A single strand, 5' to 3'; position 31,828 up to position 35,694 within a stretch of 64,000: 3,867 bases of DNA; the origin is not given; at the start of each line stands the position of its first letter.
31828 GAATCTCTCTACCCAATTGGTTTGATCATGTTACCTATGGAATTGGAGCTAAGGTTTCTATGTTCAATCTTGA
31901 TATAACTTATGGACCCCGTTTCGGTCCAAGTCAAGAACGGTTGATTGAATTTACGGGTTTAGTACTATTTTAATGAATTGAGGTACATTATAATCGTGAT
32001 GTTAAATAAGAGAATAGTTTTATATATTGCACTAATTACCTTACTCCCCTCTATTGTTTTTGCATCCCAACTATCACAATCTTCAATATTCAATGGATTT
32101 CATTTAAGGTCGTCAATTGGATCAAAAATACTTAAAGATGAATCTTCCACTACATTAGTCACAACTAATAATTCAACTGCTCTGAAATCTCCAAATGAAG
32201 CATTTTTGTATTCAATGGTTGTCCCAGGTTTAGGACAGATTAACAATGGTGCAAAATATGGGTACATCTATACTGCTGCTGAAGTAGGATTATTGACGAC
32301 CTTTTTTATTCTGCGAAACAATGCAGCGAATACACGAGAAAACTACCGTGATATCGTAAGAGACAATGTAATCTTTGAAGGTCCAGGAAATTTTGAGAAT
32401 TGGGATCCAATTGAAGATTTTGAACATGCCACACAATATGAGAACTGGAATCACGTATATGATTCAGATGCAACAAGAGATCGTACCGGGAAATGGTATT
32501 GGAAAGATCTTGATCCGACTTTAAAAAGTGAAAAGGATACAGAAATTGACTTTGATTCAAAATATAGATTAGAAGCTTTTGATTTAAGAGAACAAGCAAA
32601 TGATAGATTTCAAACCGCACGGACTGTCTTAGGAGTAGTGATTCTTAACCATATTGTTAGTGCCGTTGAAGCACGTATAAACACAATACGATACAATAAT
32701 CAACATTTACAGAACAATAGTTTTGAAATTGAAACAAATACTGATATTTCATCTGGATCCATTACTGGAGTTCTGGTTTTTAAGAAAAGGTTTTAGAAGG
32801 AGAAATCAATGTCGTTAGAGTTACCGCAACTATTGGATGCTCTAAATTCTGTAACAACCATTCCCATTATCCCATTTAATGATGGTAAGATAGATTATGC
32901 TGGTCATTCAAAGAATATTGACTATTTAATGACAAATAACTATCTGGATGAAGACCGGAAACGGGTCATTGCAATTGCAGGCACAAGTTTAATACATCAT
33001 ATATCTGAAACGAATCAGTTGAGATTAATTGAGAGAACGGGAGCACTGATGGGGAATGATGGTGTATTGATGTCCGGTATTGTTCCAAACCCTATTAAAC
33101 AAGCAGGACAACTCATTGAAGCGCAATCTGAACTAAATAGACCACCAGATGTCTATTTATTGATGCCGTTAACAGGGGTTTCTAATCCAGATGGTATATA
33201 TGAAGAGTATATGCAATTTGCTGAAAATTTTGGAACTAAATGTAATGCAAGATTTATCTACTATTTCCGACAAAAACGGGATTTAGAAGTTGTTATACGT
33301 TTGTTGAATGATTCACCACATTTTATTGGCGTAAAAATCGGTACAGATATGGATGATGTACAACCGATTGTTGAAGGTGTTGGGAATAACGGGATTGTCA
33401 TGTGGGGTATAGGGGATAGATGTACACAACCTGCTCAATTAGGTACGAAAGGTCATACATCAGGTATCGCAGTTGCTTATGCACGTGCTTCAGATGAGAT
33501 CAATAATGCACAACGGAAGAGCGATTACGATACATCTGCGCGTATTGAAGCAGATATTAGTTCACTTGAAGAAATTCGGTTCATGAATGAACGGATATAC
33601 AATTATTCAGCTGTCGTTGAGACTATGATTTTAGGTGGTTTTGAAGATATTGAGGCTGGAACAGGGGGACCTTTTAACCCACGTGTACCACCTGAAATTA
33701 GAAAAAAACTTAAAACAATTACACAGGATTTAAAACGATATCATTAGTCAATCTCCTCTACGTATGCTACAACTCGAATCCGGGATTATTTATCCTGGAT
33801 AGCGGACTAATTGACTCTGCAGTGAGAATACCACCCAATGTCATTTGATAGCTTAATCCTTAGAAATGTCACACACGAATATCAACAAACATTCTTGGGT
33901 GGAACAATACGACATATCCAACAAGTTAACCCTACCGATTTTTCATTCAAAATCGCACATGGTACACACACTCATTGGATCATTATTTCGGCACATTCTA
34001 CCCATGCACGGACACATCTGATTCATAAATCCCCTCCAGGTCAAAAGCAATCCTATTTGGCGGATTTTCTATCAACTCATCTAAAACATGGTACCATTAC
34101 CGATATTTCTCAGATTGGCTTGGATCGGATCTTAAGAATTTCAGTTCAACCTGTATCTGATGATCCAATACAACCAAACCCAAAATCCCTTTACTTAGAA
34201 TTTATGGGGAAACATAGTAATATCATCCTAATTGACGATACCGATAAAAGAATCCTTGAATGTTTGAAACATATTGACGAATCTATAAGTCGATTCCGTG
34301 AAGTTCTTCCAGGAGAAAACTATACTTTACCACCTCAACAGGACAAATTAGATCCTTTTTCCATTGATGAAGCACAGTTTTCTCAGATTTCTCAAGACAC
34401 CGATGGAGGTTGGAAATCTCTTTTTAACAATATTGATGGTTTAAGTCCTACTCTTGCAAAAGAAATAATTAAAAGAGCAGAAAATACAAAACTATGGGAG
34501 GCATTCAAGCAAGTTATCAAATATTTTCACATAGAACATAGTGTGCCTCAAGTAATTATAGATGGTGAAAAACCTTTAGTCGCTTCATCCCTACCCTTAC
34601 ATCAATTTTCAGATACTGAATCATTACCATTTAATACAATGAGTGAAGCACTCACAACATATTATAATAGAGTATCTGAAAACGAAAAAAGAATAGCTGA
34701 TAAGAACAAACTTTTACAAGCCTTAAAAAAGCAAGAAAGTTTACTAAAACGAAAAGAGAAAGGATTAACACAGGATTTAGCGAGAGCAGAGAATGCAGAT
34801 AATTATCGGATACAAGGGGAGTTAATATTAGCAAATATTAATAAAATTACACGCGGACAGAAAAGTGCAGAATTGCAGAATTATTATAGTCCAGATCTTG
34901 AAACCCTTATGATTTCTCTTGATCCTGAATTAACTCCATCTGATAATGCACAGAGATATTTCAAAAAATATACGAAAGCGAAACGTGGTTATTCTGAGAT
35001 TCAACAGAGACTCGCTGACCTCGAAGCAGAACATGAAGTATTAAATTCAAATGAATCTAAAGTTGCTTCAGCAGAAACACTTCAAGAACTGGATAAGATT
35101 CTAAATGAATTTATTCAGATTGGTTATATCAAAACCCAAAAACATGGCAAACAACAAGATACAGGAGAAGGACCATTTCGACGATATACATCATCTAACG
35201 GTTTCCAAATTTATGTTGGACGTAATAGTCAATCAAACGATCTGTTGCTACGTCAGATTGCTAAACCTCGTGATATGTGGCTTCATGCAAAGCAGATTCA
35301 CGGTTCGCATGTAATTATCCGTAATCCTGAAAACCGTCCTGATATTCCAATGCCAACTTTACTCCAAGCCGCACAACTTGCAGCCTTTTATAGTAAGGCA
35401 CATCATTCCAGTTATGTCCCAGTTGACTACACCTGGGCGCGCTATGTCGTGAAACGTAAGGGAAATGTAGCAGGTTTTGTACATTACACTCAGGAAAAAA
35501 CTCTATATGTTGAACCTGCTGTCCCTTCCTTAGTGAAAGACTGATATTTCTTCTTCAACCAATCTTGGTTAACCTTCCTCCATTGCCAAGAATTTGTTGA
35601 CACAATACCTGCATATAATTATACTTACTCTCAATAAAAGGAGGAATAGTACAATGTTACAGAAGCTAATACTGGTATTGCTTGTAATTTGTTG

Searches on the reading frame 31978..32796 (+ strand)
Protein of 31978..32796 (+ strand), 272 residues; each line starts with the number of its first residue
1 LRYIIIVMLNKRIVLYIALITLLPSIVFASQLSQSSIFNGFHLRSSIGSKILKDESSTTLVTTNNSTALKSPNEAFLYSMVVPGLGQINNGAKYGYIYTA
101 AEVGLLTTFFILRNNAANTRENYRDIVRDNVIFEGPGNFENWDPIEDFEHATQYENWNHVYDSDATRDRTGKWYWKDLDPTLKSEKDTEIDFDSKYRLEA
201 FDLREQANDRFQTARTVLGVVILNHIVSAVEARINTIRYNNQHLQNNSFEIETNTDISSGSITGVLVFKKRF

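Call 87: search_protein_families(library=pfam, proteins=[window:31978-32796:+], max_evalue=0.001)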
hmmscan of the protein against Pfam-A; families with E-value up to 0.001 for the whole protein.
window:31978-32796:+ (272 aa): 1 family
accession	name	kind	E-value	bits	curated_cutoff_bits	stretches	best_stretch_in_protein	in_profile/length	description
PF18935.5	DUF5683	-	3.5e-07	30.8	26.7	1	70-181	3-59/151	Family of unknown function (DUF5683)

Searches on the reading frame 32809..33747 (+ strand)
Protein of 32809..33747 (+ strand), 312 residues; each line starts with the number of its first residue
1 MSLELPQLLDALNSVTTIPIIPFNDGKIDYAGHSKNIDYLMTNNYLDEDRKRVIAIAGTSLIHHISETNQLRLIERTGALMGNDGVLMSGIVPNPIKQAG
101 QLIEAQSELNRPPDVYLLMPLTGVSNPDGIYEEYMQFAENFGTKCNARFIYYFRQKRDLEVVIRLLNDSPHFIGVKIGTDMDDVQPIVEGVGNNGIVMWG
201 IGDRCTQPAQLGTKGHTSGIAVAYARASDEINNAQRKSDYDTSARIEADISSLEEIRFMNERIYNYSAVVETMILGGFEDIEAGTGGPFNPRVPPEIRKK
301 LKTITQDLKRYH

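Call 87: search_protein_families(library=pfam, proteins=[window:32809-33747:+], max_evalue=0.001)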
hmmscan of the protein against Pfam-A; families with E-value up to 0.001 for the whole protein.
window:32809-33747:+ (312 aa): 1 family
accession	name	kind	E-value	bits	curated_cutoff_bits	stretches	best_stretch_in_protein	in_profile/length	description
PF00701.28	DHDPS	-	2.5e-07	30.2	22.1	1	14-277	4-260/289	Dihydrodipicolinate synthetase family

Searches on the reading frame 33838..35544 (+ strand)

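Call 87: search_protein_families(library=pfam, proteins=[window:33838-35544:+], max_evalue=0.001)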
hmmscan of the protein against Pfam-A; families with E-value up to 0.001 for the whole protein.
window:33838-35544:+ (568 aa): 3 families
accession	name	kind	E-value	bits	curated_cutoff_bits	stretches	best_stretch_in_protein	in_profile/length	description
PF05833.16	NFACT_N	-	7.8e-113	378.1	31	1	4-441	1-453/456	NFACT N-terminal and middle domains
PF05670.18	NFACT-R_1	-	7.4e-16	59.1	29.8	1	447-541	2-97/112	NFACT protein RNA binding domain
PF18297.6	NFACT-R_2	-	1.1e-06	29.2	26.9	1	451-534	5-82/104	NFACT protein RNA binding domain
